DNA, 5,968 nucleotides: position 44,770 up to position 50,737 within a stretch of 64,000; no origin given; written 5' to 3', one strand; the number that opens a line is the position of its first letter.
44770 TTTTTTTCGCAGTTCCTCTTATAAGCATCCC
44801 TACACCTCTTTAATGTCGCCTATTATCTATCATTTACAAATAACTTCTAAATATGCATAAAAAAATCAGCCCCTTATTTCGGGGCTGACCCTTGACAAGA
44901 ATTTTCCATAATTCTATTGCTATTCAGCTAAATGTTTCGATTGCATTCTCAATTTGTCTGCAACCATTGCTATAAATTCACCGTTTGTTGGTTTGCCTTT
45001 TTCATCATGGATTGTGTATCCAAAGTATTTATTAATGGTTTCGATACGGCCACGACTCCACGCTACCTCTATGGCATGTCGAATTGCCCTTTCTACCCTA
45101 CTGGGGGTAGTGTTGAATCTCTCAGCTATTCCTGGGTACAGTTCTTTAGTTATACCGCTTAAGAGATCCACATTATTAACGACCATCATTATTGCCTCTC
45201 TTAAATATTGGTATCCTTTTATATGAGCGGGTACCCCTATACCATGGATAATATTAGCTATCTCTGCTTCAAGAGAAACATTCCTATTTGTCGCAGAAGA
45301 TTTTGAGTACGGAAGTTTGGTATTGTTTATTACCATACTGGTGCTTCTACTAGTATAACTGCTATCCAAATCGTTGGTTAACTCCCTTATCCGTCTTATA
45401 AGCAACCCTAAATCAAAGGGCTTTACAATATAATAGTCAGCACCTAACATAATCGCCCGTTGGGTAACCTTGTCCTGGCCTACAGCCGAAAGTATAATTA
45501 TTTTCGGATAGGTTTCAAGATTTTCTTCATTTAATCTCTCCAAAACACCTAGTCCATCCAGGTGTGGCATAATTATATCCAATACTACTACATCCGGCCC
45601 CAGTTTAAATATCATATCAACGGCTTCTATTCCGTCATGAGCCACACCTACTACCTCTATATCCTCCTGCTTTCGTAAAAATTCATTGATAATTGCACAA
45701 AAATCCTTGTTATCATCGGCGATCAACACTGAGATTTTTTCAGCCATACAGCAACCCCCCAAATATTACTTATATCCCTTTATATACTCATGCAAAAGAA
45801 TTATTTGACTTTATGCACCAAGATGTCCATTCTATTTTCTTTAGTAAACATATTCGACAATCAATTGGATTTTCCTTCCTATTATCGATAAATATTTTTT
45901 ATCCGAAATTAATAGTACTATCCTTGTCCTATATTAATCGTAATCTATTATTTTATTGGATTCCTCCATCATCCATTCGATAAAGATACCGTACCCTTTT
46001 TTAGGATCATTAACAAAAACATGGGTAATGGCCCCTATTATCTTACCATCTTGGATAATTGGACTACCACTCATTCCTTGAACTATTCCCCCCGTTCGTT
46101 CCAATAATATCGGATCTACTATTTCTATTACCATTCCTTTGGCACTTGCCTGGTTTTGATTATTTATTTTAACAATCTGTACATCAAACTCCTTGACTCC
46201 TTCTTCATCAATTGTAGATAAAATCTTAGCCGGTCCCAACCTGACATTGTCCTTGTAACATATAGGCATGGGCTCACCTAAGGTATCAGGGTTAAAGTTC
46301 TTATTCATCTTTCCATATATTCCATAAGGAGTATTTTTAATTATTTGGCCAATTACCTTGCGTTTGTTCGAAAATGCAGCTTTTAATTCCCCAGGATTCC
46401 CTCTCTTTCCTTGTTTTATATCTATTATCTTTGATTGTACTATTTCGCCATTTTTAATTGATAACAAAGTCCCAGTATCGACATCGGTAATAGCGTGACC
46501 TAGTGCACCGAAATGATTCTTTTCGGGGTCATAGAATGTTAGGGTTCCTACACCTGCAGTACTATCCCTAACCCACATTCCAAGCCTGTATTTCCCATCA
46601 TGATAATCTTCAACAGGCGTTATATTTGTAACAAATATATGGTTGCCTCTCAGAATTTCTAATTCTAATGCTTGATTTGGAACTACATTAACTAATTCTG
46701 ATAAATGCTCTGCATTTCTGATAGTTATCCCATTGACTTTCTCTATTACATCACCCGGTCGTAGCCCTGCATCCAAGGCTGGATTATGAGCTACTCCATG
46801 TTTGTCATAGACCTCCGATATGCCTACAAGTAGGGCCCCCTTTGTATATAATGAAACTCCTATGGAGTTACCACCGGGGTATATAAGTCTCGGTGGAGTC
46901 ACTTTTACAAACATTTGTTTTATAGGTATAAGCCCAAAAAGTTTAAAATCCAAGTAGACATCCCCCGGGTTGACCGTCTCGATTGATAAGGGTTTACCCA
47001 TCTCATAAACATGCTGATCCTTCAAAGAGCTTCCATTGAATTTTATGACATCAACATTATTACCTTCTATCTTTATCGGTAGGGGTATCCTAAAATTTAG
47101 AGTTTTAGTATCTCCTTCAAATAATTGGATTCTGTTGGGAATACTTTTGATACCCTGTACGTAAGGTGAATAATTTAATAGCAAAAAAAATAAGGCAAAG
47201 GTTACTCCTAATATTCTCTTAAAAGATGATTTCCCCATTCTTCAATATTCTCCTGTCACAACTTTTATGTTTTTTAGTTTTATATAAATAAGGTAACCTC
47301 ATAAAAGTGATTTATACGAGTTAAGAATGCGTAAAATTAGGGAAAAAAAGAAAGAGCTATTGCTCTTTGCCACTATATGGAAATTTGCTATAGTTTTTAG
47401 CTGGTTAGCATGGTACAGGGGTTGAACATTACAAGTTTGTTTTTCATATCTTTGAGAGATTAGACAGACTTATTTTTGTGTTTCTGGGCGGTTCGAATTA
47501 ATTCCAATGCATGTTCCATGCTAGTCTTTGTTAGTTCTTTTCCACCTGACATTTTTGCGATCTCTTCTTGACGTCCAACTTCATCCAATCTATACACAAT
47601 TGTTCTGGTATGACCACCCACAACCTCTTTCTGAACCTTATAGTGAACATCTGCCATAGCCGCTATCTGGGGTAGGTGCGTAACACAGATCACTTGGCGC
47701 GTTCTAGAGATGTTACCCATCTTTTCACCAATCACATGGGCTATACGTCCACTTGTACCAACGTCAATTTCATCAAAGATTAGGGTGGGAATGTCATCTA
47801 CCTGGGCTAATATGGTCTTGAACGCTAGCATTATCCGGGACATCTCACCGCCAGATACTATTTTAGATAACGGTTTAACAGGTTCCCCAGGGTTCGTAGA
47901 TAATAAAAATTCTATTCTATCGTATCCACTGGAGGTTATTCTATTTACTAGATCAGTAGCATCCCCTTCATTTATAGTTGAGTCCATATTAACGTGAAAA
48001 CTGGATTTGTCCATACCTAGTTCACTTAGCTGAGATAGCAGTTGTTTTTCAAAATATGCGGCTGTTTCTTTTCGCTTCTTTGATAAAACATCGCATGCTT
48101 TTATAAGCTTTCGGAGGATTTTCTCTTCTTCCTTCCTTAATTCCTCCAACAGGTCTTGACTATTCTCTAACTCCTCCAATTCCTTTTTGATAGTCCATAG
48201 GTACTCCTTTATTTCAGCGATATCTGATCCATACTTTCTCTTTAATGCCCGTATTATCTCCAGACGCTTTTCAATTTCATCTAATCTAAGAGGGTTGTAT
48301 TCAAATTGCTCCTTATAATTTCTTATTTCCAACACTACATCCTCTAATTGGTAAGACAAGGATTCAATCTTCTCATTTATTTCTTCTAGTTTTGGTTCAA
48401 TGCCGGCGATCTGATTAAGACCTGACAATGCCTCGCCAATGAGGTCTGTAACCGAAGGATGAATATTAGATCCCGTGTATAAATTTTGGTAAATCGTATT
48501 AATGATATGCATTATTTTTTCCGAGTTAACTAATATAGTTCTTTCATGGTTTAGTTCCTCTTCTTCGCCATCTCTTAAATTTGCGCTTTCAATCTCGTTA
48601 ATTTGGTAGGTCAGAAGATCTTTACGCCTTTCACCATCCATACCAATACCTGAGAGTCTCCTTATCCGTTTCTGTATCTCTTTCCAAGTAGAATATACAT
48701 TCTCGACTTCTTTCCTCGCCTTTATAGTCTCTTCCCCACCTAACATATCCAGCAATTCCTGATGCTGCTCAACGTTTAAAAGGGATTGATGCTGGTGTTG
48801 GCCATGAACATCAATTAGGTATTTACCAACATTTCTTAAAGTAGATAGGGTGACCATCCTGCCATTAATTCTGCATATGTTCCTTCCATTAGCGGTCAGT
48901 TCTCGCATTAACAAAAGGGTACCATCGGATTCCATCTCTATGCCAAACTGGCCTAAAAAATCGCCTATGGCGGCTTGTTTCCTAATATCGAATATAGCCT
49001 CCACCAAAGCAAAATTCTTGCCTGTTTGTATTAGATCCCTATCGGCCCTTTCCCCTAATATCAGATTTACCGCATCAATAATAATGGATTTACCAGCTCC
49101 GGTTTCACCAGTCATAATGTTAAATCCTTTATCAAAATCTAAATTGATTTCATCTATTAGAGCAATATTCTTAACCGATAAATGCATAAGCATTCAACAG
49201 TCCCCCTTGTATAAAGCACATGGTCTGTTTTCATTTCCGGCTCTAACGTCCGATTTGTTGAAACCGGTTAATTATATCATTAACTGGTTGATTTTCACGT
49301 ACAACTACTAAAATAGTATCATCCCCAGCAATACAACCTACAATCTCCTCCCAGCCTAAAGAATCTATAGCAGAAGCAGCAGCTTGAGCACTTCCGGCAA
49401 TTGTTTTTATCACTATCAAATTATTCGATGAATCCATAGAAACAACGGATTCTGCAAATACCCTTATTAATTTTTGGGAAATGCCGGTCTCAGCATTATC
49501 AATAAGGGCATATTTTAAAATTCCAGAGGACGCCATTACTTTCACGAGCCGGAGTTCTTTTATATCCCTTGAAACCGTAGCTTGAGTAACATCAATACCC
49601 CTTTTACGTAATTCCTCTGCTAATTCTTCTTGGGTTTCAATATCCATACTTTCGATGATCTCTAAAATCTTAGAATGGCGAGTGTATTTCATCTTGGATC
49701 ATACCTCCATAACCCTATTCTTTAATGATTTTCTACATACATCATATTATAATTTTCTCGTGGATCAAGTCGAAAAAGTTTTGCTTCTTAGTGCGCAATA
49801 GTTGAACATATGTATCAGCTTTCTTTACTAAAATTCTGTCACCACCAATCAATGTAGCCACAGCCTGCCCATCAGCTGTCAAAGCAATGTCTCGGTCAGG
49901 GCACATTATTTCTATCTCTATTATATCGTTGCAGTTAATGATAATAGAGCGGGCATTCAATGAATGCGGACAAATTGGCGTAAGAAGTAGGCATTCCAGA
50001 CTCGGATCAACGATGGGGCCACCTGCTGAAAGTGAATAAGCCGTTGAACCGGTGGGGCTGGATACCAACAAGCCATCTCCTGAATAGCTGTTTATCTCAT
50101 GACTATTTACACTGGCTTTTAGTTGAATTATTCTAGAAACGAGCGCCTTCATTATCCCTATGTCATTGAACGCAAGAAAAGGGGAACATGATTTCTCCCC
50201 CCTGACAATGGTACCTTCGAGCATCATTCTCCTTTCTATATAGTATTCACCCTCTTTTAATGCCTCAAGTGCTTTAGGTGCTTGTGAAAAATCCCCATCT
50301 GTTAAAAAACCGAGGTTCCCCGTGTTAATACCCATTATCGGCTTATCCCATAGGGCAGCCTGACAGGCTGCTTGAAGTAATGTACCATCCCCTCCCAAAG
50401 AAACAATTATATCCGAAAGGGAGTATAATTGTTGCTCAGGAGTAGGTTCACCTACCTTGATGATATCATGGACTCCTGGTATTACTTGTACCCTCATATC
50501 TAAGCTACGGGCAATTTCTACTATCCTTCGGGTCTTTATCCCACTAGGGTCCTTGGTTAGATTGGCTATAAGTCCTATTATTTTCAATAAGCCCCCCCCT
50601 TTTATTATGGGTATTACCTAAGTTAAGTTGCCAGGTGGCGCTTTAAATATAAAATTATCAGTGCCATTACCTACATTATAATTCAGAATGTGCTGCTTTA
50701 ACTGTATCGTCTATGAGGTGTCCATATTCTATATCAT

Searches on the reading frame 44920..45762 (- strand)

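Call 55: search_protein_families(library=pfam, proteins=[window:44920-45762:-], max_evalue=0.000001)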
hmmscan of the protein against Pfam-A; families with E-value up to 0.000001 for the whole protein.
window:44920-45762:- (280 aa): 2 families
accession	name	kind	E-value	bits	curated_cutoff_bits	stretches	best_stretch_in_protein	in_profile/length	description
PF08769.17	Spo0A_C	-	9.9e-46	154.5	25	1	168-271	1-104/104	Sporulation initiation factor Spo0A C terminal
PF00072.30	Response_reg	-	1.4e-25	90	30.2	1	12-125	1-110/111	Response regulator receiver domain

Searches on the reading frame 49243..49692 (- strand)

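Call 55: search_protein_families(library=pfam, proteins=[window:49243-49692:-], max_evalue=0.000001)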
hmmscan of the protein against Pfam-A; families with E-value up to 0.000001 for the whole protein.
window:49243-49692:- (149 aa): 2 families
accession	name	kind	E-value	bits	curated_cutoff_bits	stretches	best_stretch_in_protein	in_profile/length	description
PF02863.23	Arg_repressor_C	-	1.1e-28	99.3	25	1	79-145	1-67/68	Arginine repressor, C-terminal domain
PF01316.27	Arg_repressor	-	8.3e-25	86.8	27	1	2-66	3-67/70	Arginine repressor, DNA binding domain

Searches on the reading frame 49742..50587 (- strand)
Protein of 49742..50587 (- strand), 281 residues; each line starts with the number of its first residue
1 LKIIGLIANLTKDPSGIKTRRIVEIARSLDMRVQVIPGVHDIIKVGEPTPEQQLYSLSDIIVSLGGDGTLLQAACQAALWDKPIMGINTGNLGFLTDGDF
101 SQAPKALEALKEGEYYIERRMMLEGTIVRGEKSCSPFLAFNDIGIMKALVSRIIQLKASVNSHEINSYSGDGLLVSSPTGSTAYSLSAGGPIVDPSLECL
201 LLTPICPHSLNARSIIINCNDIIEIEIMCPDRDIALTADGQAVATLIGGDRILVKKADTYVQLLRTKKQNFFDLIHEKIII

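Call 55: search_protein_families(library=pfam, proteins=[window:49742-50587:-], max_evalue=0.000001)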
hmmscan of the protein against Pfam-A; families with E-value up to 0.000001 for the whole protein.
window:49742-50587:- (281 aa): 2 families
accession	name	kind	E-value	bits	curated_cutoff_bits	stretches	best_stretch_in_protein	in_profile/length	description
PF20143.4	NAD_kinase_C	-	3.8e-28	98.2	23.7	1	141-265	2-125/126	ATP-NAD kinase C-terminal domain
PF01513.26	NAD_kinase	-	3.6e-15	56.8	25.5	1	30-115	45-130/130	ATP-NAD kinase N-terminal domain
